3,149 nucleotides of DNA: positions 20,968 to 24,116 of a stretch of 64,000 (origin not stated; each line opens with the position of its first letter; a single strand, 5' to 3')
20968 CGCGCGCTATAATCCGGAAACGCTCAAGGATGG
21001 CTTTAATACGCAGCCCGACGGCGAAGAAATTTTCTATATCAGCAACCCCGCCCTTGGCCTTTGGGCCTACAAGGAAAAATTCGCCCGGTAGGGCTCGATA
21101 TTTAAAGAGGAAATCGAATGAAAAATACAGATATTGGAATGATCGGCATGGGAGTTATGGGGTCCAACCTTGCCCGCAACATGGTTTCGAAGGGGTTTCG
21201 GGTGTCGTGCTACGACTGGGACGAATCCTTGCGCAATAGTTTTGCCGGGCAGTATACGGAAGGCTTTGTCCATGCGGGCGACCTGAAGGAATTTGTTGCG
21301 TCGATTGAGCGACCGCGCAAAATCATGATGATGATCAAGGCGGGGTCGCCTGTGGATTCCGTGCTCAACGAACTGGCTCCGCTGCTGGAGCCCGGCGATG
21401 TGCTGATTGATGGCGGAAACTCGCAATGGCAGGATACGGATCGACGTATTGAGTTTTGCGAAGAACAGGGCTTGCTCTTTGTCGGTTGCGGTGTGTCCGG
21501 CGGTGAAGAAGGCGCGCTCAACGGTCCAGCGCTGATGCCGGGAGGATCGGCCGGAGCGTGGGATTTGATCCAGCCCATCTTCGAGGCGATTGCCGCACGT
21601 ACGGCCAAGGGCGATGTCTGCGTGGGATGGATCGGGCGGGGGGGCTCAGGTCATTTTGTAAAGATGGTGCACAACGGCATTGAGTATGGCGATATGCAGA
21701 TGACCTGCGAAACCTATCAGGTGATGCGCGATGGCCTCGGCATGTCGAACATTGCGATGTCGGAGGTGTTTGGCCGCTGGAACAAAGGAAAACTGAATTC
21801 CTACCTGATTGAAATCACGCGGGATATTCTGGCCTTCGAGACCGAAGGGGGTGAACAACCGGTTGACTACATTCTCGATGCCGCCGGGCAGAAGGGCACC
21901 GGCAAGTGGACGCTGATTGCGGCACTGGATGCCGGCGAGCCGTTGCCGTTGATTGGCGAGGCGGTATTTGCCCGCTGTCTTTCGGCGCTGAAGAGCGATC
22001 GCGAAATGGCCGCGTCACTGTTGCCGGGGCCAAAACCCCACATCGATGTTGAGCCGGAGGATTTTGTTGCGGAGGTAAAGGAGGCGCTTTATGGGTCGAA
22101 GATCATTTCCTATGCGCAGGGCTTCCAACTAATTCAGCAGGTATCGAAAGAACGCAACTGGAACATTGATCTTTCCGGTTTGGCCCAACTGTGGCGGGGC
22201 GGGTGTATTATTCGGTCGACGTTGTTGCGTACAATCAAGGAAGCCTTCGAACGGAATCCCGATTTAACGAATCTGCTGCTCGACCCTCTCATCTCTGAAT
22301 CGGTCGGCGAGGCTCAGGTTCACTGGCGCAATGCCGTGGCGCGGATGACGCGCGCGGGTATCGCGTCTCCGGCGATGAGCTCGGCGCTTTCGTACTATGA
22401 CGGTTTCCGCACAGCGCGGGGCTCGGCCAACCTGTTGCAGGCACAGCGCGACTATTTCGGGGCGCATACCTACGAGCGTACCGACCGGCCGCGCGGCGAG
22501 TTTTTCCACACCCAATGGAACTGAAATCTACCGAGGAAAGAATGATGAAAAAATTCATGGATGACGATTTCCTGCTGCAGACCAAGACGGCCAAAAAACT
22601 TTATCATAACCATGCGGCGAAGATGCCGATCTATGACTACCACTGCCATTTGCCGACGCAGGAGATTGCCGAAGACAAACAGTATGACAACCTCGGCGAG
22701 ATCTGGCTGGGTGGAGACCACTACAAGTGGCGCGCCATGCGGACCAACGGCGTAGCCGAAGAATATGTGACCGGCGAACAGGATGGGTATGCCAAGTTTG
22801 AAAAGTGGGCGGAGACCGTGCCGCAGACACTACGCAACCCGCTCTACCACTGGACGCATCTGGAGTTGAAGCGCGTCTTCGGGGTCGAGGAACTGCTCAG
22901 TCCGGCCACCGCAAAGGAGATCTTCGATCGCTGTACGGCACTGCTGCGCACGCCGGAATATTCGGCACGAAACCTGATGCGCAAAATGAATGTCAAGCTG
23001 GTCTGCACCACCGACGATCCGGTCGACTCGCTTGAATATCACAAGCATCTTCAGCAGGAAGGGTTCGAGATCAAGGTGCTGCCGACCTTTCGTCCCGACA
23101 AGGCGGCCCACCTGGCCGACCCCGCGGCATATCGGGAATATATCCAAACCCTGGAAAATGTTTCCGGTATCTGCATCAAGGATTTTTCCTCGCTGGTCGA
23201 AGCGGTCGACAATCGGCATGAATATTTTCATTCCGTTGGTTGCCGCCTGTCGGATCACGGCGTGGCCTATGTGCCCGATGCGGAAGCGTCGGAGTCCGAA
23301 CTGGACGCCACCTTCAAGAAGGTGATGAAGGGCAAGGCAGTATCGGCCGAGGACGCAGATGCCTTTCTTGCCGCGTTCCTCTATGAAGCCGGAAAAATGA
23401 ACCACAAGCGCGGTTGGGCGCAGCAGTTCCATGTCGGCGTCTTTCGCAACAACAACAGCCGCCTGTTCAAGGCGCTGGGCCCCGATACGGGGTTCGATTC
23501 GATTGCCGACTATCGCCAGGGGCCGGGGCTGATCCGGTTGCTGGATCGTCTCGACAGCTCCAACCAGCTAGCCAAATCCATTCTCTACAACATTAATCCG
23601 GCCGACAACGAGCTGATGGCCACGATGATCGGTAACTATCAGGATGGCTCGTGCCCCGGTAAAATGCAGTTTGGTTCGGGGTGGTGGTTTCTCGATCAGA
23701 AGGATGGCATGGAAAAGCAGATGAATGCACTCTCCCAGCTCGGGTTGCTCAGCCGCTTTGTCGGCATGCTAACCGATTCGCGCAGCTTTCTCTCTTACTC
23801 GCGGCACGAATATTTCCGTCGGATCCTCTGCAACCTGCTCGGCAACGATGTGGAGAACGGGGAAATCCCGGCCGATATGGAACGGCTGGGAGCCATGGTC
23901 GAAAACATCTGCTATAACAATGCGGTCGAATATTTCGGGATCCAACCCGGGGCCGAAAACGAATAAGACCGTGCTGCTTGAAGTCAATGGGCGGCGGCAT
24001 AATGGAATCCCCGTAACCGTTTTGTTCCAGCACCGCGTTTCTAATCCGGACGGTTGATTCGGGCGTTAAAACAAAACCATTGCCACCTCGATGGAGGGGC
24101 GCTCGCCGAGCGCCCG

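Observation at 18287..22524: LarA-like nickel-pincer-family enzyme sandwiched between two 6-phosphogluconate dehydrogenase paralogues in a hexuronate operon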

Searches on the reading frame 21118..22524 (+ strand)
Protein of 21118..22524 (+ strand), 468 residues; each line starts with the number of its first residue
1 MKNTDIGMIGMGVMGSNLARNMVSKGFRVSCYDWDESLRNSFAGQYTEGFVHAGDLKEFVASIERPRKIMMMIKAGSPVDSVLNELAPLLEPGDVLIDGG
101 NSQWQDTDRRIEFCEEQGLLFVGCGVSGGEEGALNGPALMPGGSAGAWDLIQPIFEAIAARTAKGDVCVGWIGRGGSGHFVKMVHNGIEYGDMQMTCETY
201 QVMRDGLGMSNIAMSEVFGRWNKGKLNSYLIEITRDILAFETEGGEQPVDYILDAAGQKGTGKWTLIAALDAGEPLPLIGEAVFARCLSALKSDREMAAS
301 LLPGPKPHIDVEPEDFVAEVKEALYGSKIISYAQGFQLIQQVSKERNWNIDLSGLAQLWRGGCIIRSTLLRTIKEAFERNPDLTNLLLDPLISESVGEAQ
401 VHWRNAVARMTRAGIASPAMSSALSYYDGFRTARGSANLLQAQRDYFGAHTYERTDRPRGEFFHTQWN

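Call 4: search_protein_families(library=pfam, proteins=[window:21118-22524:+])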
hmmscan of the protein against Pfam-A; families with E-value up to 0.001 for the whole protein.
window:21118-22524:+ (468 aa): 3 families
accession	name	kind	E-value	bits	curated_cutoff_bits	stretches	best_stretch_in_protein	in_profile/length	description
PF00393.24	6PGD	-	7e-121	403.5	27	1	178-467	1-290/290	6-phosphogluconate dehydrogenase, C-terminal domain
PF03446.21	NAD_binding_2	-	7.8e-46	156.5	21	1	5-164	1-155/161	NAD binding domain of 6-phosphogluconate dehydrogenase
PF02737.24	3HCDH_N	-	0.00031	21.2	22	1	6-48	2-44/180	3-hydroxyacyl-CoA dehydrogenase, NAD binding domain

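Call 5: search_protein_families(library=ncbifam, proteins=[window:21118-22524:+])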
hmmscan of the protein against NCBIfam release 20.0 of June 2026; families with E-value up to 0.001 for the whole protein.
window:21118-22524:+ (468 aa): 9 families
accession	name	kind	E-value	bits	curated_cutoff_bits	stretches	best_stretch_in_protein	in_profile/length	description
TIGR00873.1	gnd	equivalog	1.7e-200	666.8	426.7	1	5-467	1-465/467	decarboxylating NADP(+)-dependent phosphogluconate dehydrogenase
NF006765.0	PRK09287.1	equivalog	1.7e-194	647.1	413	1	2-468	2-468/476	NADP-dependent phosphogluconate dehydrogenase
NF007161.0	PRK09599.1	subfamily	6.9e-84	281.6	271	2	5-293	2-279/302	NADP-dependent phosphogluconate dehydrogenase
TIGR00872.1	gnd_rel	equivalog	5.1e-67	226.2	297.2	2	6-290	3-273/299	phosphogluconate dehydrogenase (NAD(+)-dependent, decarboxylating)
TIGR01692.1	HIBADH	equivalog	5.6e-14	52.2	291.6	1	9-218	2-201/288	3-hydroxyisobutyrate dehydrogenase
NF043037.1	ThreonDh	equivalog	3.6e-12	46.3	350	1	3-186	2-177/297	L-threonate dehydrogenase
NF008592.0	PRK11559.1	equivalog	3.6e-12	46.2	397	1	4-171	3-169/296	2-hydroxy-3-oxopropionate reductase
TIGR01505.1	tartro_sem_red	equivalog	4.3e-11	42.6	340.75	1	6-184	2-171/291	2-hydroxy-3-oxopropionate reductase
NF012005.0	PRK15461.1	equivalog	2.2e-06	27.1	348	1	5-191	3-180/298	sulfolactaldehyde 3-reductase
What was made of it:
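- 21118..22524 (+): Gnd2: second full-length 6PGDH, with D-W-D in place of N-R-T. Predicted to prefer NAD+. TIGR00873, 666.8 bits (call 5).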

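Call 52: search_solved_structures(query=window:21118-22524:+, max_evalue=1e-50, show_alignments=0)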
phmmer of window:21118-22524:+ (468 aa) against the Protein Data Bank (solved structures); distinct sequences matched with E-value up to 1e-50: 18.
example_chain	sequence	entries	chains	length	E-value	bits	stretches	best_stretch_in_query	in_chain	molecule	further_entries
5uq9_A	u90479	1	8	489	1.2e-157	528.5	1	2-467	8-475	6-phosphogluconate dehydrogenase, decarboxylating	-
2jkv_A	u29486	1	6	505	1.4e-157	528.3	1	2-467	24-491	6-PHOSPHOGLUCONATE DEHYDROGENASE, DECARBOXYLATING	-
4gwg_A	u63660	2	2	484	1.9e-157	527.9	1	4-467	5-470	6-phosphogluconate dehydrogenase, decarboxylating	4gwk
2p4q_A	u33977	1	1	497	6.8e-157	526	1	3-453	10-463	6-phosphogluconate dehydrogenase, decarboxylating 1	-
1pgn_A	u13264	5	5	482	7e-156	522.7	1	4-467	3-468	6-PHOSPHOGLUCONATE DEHYDROGENASE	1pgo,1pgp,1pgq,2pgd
2w8z_A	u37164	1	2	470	1.5e-148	498.5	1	4-467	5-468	6-PHOSPHOGLUCONATE DEHYDROGENASE, DECARBOXYLATING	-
2w90_A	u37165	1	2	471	1.5e-148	498.5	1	4-467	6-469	6-PHOSPHOGLUCONATE DEHYDROGENASE, DECARBOXYLATING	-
7cb0_A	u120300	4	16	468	1.3e-144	485.5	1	5-467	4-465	6-phosphogluconate dehydrogenase, decarboxylating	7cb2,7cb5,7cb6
2iyo_A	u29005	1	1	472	1.8e-142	478.5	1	3-467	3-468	6-PHOSPHOGLUCONATE DEHYDROGENASE, DECARBOXYLATING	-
2iyp_A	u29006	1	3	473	1.8e-142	478.5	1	3-467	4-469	6-PHOSPHOGLUCONATE DEHYDROGENASE, DECARBOXYLATING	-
2iz0_A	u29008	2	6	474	1.8e-142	478.5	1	3-467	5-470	6-PHOSPHOGLUCONATE DEHYDROGENASE, DECARBOXYLATING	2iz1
3fwn_A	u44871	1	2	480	9.7e-141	472.8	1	3-467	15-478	6-phosphogluconate dehydrogenase, decarboxylating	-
2zyg_A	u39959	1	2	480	5.8e-140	470.2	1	3-467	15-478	6-phosphogluconate dehydrogenase, decarboxylating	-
2zya_A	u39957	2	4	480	6.6e-140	470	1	3-467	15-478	6-phosphogluconate dehydrogenase, decarboxylating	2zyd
8i4n_A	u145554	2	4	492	1.5e-137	462.2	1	5-468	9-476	6-phosphogluconate dehydrogenase, decarboxylating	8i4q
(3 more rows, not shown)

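Call 78: find_homologous_proteins(query=window:21118-22521:+, max_evalue=1e-30)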
Query window:21118-22521:+ (468 aa): 8000 proteins with E <= 1e-30 among 8000 candidates; the best 120 are listed.
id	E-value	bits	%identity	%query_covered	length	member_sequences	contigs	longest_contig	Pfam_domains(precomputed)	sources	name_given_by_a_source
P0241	1.8e-284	962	90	99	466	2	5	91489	PF03446.22,PF00393.25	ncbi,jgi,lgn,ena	-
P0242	6.6e-278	940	87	100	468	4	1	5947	PF03446.22,PF00393.25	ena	-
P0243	2.2e-275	932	88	100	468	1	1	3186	PF03446.22,PF00393.25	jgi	jgi:6-phosphogluconate dehydrogenase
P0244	4.1e-275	931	87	100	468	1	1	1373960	PF03446.22,PF00393.25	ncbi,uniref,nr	ncbi:6-phosphogluconate dehydrogenase, decarboxylating [Pontiella desulfatans]|uniref:6-phosphogluco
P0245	1.0e-274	929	86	100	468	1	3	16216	PF03446.22,PF00393.25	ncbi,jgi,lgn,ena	-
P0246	2.3e-274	928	85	100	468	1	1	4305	PF03446.22,PF00393.25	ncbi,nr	ncbi:MAG: decarboxylating NADP(+)-dependent phosphogluconate dehydrogenase [Verrucomicrobia bacteriu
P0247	5.5e-274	927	87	99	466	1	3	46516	PF03446.22,PF00393.25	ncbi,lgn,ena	-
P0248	2.1e-273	925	86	100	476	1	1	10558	PF03446.22,PF00393.25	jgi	jgi:6-phosphogluconate dehydrogenase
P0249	8.5e-273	923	86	100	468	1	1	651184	PF03446.22,PF00393.25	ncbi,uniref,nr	ncbi:decarboxylating NADP(+)-dependent phosphogluconate dehydrogenase [Pontiella sulfatireligans]|un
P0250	1.2e-272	923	86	99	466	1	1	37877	PF03446.22,PF00393.25,PF02737.25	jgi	jgi:6-phosphogluconate dehydrogenase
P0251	2.7e-271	918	85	100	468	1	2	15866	PF03446.22,PF00393.25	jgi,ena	-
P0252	7.2e-271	917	86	99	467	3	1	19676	PF03446.22,PF00393.25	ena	-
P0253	2.8e-270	915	85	100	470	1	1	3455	PF03446.22,PF00393.25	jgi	jgi:6-phosphogluconate dehydrogenase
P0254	3.6e-270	914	83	100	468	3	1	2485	PF03446.22,PF00393.25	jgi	jgi:6-phosphogluconate dehydrogenase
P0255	2.3e-269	912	84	100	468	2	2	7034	PF03446.22,PF00393.25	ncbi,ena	ncbi:MAG: decarboxylating NADP(+)-dependent phosphogluconate dehydrogenase [Kiritimatiellales bacter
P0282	6.1e-212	722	66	100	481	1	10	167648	PF03446.22,PF00393.25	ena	-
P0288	2.7e-203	694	65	100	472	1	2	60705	PF03446.22,PF00393.25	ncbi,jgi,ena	jgi:6-phosphogluconate dehydrogenase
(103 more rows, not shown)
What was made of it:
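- Closest known: NAD+-preferring 6-phosphogluconate dehydrogenases. Different: Gnd2's D-W-[D/N/S] clade is uncharacterised, and NCBI labels it NADP-dependent (call 78).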

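Call 80: find_encoding_contigs(protein=P0249, flank=7000, max_places=1)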
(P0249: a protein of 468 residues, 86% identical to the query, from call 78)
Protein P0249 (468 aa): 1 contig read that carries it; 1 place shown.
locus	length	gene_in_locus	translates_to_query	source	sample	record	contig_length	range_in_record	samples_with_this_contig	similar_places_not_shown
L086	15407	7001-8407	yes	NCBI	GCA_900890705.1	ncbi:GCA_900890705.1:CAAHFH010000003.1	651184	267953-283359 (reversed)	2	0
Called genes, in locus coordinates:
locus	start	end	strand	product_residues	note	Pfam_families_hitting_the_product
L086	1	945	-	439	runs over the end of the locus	PF01979:Amidohydro_1, PF12890:DHOase (weak), PF07969:Amidohydro_3 (weak)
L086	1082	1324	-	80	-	PF21742:DUF6868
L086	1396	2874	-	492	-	PF03786:UxuA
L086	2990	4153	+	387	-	PF00294:PfkB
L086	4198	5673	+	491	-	PF03446:NAD_binding_2, PF00393:6PGD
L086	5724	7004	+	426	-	PF09861:Lar_N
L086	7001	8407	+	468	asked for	PF03446:NAD_binding_2, PF00393:6PGD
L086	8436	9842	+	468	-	PF02614:UxaC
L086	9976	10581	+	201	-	PF01025:GrpE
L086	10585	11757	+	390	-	-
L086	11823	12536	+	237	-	PF20260:PUA_4, PF04452:Methyltrans_RNA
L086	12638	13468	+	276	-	PF00142:Fer4_NifH (weak), PF01656:CbiA, PF02374:ArsA_ATPase (weak), PF06564:CBP_BcsQ, PF09140:MipZ (weak), PF10609:ParA (weak), PF13614:AAA_31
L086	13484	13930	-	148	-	PF06725:3D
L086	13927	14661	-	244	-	PF03099:BPL_LplA_LipB, PF02237:BPL_C (faint)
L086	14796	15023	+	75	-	PF04277:OAD_gamma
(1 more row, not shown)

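Call 81: find_encoding_contigs(protein=P0282, flank=7000, max_places=1)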
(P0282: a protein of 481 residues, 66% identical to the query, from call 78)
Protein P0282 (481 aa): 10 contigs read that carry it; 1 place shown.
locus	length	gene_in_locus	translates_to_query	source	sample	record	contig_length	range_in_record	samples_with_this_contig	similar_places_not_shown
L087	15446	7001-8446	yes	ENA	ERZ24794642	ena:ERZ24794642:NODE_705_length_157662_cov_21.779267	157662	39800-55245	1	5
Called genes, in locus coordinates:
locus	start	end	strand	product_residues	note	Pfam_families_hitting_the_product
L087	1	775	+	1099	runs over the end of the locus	PF13385:Laminin_G_3, PF07953:Toxin_R_bind_N (faint), PF13385:Laminin_G_3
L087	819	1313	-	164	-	PF00300:His_Phos_1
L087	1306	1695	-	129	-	PF00383:dCMP_cyt_deam_1, PF08211:dCMP_cyt_deam_2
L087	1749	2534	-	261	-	PF13366:PDDEXK_3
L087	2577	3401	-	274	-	PF01048:PNP_UDP_1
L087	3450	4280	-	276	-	PF01925:TauE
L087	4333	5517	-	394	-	PF04389:Peptidase_M28, PF05343:Peptidase_M42 (faint), PF01546:Peptidase_M20, PF07687:M20_dimer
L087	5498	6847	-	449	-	PF02885:Glycos_trans_3N, PF00591:Glycos_transf_3, PF07831:PYNP_C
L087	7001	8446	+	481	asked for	PF03446:NAD_binding_2, PF00393:6PGD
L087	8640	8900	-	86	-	PF09656:PGPGW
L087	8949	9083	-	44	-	-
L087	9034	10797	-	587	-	PF00005:ABC_tran, PF02463:SMC_N (faint), PF03308:MeaB (faint), PF13175:AAA_15 (faint), PF13191:AAA_16 (faint), PF12848:ABC_tran_Xtn, PF00005:ABC_tran, PF16326:ABC_tran_CTD, +4 more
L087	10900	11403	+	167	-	PF00027:cNMP_binding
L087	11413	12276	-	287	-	PF01988:VIT1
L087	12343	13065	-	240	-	PF01507:PAPS_reduct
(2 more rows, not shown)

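Call 82: find_encoding_contigs(protein=P0288, flank=7000, max_places=1)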
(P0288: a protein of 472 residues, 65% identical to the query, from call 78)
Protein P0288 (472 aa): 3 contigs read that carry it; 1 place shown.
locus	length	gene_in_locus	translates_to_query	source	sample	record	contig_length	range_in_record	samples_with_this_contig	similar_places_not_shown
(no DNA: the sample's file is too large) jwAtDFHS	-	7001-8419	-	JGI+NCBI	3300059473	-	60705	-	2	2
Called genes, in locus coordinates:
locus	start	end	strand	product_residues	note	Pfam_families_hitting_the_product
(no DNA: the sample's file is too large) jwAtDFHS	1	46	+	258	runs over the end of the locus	PF03328:HpcH_HpaI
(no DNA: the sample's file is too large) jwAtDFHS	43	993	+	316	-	PF00389:2-Hacid_dh, PF02826:2-Hacid_dh_C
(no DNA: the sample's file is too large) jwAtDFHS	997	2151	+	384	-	PF02746:MR_MLE_N, PF13378:MR_MLE_C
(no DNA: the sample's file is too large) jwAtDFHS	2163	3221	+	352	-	-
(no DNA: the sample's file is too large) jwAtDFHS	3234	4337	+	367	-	PF01208:URO-D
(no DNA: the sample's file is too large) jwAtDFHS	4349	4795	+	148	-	PF04074:DUF386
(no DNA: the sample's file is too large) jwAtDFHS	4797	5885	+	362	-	PF01208:URO-D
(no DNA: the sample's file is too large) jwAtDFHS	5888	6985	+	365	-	PF00294:PfkB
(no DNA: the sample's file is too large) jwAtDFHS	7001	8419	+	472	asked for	PF03446:NAD_binding_2, PF00393:6PGD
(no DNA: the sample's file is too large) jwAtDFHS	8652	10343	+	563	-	PF12708:Pect-lyase_RHGA_epim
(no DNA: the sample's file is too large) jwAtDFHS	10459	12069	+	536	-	PF12708:Pect-lyase_RHGA_epim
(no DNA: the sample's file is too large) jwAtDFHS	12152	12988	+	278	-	PF13385:Laminin_G_3 (weak)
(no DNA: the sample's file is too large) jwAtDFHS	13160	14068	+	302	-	PF07589:PEP_exosort_dom (weak)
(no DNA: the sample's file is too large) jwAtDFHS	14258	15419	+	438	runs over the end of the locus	PF01208:URO-D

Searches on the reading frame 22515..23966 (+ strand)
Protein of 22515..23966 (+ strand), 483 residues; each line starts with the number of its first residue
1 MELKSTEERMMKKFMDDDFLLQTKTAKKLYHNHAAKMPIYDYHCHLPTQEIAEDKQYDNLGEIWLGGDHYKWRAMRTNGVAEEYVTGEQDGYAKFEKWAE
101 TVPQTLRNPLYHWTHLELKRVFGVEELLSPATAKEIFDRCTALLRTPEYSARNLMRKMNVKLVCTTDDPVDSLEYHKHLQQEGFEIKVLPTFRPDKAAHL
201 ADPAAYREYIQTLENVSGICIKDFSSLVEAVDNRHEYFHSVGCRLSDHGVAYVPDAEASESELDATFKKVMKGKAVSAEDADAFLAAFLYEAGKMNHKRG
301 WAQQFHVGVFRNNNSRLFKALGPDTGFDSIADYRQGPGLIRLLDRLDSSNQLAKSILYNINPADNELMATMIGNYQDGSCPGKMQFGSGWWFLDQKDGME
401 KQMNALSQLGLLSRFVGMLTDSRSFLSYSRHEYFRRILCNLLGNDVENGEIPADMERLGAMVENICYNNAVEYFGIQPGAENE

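Call 4: search_protein_families(library=pfam, proteins=[window:22515-23966:+])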
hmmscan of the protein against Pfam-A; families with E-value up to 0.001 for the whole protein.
window:22515-23966:+ (483 aa): 1 family
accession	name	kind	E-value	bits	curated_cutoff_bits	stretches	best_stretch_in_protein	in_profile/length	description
PF02614.20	UxaC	-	1.5e-208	693.8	25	1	11-474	1-464/464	Glucuronate isomerase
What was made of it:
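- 22515..23966 (+): UxaC glucuronate isomerase, the last gene of the operon. PF02614, 693.8 bits (call 4).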

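Call 5: search_protein_families(library=ncbifam, proteins=[window:22515-23966:+])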
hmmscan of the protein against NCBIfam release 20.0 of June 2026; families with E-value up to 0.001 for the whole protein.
window:22515-23966:+ (483 aa): 1 family
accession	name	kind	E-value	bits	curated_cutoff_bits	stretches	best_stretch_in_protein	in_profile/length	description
NF002794.0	PRK02925.1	equivalog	1.8e-195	650.3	387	1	11-475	1-458/459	glucuronate isomerase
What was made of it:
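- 22515..23966 (+): NF002794, 650 bits (call 5).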
